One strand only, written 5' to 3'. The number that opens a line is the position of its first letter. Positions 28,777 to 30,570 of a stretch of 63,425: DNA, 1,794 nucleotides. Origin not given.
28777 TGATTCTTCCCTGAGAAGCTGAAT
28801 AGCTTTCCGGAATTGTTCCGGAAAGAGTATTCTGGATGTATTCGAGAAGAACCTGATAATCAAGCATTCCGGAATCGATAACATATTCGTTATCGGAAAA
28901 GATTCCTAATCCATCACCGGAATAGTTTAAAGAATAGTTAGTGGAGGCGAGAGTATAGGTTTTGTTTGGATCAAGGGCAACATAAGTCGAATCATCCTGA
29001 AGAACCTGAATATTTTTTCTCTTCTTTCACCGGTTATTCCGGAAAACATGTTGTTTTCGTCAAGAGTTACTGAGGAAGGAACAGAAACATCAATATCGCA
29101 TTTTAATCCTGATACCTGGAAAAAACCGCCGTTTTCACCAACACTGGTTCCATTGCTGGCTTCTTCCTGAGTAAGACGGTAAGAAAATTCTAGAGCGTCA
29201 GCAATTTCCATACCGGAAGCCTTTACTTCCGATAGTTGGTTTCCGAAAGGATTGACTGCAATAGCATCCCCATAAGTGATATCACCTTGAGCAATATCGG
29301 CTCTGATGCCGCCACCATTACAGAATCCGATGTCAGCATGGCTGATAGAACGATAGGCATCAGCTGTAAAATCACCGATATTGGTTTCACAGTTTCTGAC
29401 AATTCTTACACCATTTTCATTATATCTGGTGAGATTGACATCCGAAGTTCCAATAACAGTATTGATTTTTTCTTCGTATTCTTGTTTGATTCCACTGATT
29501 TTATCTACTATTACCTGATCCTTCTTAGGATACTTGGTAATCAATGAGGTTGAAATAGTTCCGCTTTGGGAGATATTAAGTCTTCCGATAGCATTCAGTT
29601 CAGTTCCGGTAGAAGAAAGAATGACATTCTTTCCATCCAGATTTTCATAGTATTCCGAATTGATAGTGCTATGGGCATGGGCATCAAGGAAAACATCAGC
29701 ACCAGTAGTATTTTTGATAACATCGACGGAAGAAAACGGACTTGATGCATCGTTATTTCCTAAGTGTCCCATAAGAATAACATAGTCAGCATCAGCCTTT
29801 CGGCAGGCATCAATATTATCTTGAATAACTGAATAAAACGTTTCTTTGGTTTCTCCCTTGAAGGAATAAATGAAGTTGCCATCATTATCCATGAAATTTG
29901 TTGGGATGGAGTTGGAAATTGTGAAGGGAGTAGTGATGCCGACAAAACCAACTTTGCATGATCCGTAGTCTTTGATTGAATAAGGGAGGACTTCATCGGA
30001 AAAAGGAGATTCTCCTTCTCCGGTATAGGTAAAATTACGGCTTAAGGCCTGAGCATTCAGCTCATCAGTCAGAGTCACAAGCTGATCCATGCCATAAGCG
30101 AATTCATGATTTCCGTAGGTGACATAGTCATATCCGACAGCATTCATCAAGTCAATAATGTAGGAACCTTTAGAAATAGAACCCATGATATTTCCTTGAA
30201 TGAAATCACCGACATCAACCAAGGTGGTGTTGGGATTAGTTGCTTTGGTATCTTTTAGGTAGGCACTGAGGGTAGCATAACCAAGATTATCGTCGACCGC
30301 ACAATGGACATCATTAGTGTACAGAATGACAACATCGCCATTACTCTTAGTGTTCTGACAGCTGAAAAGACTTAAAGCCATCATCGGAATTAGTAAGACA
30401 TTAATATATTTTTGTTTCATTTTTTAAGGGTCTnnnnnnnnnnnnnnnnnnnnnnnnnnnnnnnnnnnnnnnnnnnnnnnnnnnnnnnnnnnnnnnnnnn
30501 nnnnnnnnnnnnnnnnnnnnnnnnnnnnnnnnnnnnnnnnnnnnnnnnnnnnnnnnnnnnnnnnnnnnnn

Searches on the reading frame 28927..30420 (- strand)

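Call 79: search_protein_families(library=pfam, proteins=[window:28927-30420:-], max_evalue=0.00001)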
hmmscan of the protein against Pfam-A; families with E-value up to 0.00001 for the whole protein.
window:28927-30420:- (497 aa): 3 families
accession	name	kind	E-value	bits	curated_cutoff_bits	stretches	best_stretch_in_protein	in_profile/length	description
PF02872.23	5_nucleotid_C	-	8.2e-28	97.9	23.6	1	322-449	1-116/158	5'-nucleotidase, C-terminal domain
PF00149.33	Metallophos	-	1.3e-10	42.5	21.5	1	32-250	3-189/191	Calcineurin-like phosphoesterase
PF09587.15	PGA_cap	-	2e-10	41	27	1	56-268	39-245/255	Bacterial capsule synthesis protein PGA_cap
